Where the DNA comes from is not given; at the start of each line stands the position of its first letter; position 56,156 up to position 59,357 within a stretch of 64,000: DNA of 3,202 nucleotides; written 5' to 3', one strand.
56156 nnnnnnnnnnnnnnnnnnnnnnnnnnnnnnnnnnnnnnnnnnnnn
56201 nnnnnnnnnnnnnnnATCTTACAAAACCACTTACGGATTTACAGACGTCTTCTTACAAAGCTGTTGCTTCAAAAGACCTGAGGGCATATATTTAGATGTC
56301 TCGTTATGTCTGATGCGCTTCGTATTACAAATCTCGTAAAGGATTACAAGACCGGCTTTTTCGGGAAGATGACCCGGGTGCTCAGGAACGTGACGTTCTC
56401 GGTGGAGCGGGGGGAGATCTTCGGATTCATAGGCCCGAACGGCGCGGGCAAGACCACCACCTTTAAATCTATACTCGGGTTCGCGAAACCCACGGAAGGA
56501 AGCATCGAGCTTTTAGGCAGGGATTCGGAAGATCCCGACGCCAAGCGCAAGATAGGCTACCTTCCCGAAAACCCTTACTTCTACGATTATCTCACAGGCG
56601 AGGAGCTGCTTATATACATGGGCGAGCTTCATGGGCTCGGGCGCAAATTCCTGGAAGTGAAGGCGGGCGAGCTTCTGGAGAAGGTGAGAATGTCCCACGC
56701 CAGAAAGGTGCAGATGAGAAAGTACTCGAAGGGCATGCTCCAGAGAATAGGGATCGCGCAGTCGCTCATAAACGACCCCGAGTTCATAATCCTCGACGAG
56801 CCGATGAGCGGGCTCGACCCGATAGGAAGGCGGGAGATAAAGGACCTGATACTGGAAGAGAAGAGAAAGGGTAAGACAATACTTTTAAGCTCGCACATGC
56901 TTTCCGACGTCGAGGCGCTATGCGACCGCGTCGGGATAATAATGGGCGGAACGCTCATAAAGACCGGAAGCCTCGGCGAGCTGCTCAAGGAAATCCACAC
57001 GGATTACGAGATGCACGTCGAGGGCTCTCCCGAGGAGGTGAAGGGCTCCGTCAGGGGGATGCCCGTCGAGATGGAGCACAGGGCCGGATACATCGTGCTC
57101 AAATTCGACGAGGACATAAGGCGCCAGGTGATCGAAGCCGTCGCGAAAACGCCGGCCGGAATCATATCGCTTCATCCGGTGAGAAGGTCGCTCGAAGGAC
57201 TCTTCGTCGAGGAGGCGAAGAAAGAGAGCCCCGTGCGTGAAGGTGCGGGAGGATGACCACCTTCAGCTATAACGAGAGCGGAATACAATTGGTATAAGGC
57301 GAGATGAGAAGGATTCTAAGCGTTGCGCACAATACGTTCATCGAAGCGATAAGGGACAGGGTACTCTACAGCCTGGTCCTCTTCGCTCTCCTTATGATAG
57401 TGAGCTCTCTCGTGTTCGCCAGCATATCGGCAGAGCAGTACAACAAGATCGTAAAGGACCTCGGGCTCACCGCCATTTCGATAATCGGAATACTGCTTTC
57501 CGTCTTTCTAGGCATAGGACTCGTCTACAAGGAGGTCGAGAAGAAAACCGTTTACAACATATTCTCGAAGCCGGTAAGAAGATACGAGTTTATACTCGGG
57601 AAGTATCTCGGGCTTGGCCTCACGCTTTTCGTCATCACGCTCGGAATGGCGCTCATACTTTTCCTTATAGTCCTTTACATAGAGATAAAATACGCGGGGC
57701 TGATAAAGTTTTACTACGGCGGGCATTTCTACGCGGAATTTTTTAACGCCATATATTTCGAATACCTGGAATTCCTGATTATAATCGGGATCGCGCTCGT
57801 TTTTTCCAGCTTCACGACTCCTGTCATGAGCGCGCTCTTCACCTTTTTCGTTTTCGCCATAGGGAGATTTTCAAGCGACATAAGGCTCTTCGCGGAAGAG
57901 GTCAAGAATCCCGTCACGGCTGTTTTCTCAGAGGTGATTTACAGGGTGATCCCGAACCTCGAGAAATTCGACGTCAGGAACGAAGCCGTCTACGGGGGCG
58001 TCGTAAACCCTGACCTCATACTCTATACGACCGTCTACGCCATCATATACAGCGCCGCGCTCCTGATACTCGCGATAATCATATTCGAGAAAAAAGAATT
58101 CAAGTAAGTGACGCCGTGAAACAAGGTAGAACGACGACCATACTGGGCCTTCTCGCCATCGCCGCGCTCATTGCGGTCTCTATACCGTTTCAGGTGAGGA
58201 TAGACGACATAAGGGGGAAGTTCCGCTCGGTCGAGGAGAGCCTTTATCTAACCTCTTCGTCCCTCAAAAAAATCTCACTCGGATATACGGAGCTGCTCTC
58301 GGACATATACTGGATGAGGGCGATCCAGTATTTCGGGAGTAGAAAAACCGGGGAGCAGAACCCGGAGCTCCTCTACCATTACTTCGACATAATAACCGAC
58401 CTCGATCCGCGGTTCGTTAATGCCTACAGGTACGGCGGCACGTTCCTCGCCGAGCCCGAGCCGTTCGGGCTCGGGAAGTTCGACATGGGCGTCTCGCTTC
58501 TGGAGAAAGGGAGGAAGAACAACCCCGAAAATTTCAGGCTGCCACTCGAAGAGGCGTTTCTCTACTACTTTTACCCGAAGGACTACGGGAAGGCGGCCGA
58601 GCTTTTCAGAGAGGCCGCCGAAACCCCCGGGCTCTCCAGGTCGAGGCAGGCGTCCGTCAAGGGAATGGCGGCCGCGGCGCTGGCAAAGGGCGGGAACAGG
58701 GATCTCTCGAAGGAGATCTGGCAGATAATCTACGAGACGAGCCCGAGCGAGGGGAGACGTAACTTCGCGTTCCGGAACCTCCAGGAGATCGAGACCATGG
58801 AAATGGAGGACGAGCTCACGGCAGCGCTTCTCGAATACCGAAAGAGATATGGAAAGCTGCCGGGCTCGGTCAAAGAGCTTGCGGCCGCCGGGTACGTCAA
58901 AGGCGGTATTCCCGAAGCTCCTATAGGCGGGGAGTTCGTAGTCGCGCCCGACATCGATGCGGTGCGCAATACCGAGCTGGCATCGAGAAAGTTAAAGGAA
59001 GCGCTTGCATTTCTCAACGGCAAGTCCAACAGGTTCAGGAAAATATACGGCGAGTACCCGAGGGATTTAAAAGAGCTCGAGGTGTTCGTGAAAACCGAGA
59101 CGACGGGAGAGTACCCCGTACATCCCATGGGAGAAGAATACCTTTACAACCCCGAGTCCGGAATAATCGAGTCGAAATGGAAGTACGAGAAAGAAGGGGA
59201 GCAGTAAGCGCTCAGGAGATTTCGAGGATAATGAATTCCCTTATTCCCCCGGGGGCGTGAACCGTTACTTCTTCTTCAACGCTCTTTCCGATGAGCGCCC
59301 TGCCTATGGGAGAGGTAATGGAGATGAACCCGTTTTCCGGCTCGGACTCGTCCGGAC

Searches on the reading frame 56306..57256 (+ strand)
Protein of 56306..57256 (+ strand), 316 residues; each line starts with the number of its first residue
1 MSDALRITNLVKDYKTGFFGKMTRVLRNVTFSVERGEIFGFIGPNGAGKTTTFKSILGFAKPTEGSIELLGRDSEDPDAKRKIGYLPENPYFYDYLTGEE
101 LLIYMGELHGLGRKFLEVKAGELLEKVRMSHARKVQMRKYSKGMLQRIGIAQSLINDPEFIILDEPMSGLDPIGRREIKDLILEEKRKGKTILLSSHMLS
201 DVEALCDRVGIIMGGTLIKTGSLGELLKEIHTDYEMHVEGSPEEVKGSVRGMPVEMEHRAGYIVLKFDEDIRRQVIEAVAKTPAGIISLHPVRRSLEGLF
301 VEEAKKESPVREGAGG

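Call 7: search_protein_families(library=pfam, proteins=[window:56306-57256:+], max_evalue=0.01)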
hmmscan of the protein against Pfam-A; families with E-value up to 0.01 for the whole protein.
window:56306-57256:+ (316 aa): 3 families
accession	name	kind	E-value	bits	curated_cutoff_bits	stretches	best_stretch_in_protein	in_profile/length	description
PF00005.33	ABC_tran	-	6.3e-30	105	25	1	26-167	1-136/137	ABC transporter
PF13304.12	AAA_21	-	4.5e-11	43.8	27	2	129-197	227-298/304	AAA domain, putative AbiEii toxin, Type IV TA system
PF13476.12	AAA_23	-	0.0058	17.7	27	1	27-56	11-39/201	AAA domain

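Call 38: search_protein_families(library=ncbifam, proteins=[window:56306-57256:+], max_evalue=0.01)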
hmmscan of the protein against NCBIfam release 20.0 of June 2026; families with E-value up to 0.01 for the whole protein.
window:56306-57256:+ (316 aa): 185 families (the best 25 are shown)
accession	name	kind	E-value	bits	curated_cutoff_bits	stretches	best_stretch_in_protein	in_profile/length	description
TIGR01188.1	drrA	subfamily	1.2e-63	215.2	312.45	1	23-260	6-245/302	daunorubicin resistance ABC transporter, ATP-binding protein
TIGR03522.1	GldA_ABC_ATP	equivalog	3.2e-55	187.7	402.6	1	20-302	13-299/301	gliding motility-associated ABC transporter ATP-binding subunit GldA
TIGR03740.1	galliderm_ABC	subfamily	2.8e-51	174.4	309.75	1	21-220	11-205/223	lantibiotic protection ABC transporter ATP-binding subunit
TIGR04406.1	LPS_export_lptB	equivalog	2.5e-43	148.1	240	1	5-229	2-225/239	LPS export ABC transporter ATP-binding protein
NF010060.0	PRK13537.1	equivalog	2.9e-41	141.4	521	1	24-253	29-261/314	nodulation factor ABC transporter ATP-binding protein NodI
NF033858.1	ABC2_perm_RbbA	equivalog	5.2e-41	140.5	1050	1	18-230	275-488/909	ribosome-associated ATPase/putative transporter RbbA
NF010059.0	PRK13536.1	equivalog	1.3e-40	139.2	549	1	24-249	57-285/342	nodulation factor ABC transporter ATP-binding protein NodI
TIGR01288.1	nodI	equivalog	2.2e-39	135.3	424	1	25-250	19-247/303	nodulation factor ABC transporter ATP-binding protein NodI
NF008144.0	PRK10895.1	equivalog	1.6e-34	119.5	381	1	6-231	5-229/241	LPS export ABC transporter ATP-binding protein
TIGR03864.1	PQQ_ABC_ATP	hypoth_equivalog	4.7e-34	117.9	302.25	1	19-232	11-225/236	ABC transporter, ATP-binding subunit, PQQ-dependent alcohol dehydrogenase system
NF047565.1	PSM_export_PmtA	equivalog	3.5e-33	115.1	350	1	25-266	16-251/282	phenol-soluble modulin export ABC transporter ATP-binding protein PmtA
TIGR04521.1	ECF_ATPase_2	equivalog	3.1e-32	111.8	330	1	22-236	17-242/279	energy-coupling factor transporter ATPase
NF047568.1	PSM_export_PmtC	equivalog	1.3e-31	110.2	375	1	22-239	12-220/290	phenol-soluble modulin export ABC transporter ATP-binding protein PmtC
NF040840.2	tungstate_WtpC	equivalog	2.5e-31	109.2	440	1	5-250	2-242/347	tungstate ABC transporter ATP-binding protein WtpC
TIGR01257.1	rim_protein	equivalog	8.5e-31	105.8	4012.85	1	7-222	931-1143/2272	rim ABC transporter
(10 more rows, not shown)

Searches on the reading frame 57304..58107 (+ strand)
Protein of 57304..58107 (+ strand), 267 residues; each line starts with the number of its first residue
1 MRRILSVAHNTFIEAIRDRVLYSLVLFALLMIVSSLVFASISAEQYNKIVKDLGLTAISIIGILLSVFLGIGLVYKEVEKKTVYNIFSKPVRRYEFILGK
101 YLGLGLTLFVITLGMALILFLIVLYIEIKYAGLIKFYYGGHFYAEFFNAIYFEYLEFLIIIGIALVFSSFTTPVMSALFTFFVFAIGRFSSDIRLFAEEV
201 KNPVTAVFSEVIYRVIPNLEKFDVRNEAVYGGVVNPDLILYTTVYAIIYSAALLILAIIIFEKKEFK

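Call 7: search_protein_families(library=pfam, proteins=[window:57304-58107:+], max_evalue=0.01)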
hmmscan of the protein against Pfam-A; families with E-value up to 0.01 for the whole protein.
window:57304-58107:+ (267 aa): 2 families
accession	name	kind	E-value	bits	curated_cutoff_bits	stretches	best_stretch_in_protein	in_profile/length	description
PF12679.13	ABC2_membrane_2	-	2e-09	37.5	27.2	1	6-265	2-282/283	ABC-2 family transporter protein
PF12730.13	ABC2_membrane_4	-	0.00039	20.9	27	1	17-183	11-178/179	ABC-2 family transporter protein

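Call 38: search_protein_families(library=ncbifam, proteins=[window:57304-58107:+], max_evalue=0.01)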
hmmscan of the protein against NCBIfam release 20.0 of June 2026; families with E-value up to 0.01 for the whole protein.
window:57304-58107:+ (267 aa): 0 families

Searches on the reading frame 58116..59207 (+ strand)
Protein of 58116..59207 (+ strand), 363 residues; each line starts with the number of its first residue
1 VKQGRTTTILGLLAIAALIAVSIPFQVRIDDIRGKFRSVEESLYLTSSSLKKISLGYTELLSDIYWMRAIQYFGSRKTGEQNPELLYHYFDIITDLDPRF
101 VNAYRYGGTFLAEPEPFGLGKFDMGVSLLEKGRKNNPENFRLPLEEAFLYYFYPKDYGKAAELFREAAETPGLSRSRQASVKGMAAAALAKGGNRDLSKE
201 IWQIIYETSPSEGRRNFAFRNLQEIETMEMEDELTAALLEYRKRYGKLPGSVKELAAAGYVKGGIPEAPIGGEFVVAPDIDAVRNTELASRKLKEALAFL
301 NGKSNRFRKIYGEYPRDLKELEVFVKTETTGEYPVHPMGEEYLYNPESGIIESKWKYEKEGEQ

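Call 7: search_protein_families(library=pfam, proteins=[window:58116-59207:+], max_evalue=0.01)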
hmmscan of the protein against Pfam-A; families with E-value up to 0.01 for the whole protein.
window:58116-59207:+ (363 aa): 0 families

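Call 38: search_protein_families(library=ncbifam, proteins=[window:58116-59207:+], max_evalue=0.01)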
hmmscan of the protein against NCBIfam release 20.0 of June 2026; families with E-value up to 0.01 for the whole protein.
window:58116-59207:+ (363 aa): 0 families
